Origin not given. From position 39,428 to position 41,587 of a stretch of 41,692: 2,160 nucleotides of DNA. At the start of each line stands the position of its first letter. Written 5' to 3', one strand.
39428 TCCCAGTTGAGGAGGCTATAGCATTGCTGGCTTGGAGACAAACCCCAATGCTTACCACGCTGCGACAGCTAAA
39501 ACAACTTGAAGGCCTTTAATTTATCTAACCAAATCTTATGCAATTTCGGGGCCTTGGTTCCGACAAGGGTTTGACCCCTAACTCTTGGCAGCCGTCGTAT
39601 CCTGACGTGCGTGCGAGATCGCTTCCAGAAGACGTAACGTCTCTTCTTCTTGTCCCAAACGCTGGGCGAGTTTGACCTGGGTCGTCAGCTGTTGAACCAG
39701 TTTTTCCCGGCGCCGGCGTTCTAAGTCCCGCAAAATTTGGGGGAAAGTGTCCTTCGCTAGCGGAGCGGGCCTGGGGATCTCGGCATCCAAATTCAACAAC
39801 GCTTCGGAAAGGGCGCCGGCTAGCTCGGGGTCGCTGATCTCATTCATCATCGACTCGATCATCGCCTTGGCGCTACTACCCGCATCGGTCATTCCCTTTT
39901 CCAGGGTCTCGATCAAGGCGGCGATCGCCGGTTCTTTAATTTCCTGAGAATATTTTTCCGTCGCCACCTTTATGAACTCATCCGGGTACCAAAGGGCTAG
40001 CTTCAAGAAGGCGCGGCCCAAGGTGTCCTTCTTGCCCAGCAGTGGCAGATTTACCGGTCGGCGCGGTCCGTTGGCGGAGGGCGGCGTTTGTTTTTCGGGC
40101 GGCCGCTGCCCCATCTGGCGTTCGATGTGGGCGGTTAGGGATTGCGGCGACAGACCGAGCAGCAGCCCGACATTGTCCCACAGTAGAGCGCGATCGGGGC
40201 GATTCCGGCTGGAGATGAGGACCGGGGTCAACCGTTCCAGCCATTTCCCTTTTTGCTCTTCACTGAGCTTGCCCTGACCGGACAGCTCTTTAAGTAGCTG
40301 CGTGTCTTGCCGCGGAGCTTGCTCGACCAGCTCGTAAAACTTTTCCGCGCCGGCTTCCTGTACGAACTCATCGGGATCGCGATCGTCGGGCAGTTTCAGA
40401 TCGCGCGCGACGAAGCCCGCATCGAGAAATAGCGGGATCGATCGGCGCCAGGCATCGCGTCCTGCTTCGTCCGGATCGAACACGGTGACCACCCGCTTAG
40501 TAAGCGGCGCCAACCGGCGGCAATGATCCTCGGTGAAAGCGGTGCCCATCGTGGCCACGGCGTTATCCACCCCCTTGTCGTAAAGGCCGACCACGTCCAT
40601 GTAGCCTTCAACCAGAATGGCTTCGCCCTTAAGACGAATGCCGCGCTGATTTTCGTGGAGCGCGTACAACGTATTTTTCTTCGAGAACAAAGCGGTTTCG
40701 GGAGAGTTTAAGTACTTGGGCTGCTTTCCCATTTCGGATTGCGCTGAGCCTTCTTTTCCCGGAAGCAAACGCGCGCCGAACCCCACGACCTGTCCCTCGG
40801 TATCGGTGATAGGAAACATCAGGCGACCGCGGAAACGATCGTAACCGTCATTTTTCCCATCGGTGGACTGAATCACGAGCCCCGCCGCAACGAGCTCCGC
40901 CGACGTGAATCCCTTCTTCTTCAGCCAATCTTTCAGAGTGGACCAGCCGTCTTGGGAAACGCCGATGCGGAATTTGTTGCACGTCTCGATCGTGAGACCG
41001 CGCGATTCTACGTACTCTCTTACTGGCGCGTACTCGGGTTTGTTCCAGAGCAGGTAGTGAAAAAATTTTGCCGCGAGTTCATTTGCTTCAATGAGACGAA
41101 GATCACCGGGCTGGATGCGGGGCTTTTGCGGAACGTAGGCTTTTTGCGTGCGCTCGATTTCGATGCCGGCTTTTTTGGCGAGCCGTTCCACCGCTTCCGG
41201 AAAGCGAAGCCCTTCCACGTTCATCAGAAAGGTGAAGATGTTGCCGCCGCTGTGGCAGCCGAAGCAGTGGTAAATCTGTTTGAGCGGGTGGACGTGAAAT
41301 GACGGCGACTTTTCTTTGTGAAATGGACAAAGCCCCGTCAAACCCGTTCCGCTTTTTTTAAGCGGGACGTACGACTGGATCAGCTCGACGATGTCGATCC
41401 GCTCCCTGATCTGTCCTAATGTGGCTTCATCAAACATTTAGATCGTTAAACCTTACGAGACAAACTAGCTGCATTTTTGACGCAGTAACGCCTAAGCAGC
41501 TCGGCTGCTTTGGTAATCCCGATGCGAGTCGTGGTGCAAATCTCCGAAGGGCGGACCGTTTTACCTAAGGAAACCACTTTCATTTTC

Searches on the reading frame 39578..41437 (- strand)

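Call 46: search_protein_families(library=pfam, proteins=[window:39578-41437:-], max_evalue=0.01)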
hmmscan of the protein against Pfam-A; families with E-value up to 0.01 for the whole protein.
window:39578-41437:- (619 aa): 7 families
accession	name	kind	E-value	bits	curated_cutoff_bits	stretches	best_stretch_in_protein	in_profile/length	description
PF08275.17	DNAG_N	-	3.2e-36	124.7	26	1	125-263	1-127/128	DNA primase catalytic core, N-terminal domain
PF01807.25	Zn_ribbon_DnaG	-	8.3e-36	122.2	24.9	1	4-98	3-97/98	CHC2 zinc finger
PF13155.12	Toprim_2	-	1.8e-18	67.1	22.1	1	274-358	1-87/88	Toprim-like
PF13662.12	Toprim_4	-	8.1e-14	52.1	25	1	272-342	2-79/85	Toprim domain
PF01751.28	Toprim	-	9.5e-07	29.4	23.1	1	272-329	1-72/96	Toprim domain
PF13362.12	Toprim_3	-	8.9e-06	26.5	27.2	1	273-365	2-95/95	Toprim domain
PF08278.16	DnaG_DnaB_bind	-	4.7e-05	24.2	29.1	1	475-604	2-122/124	DNA primase DnaG DnaB-binding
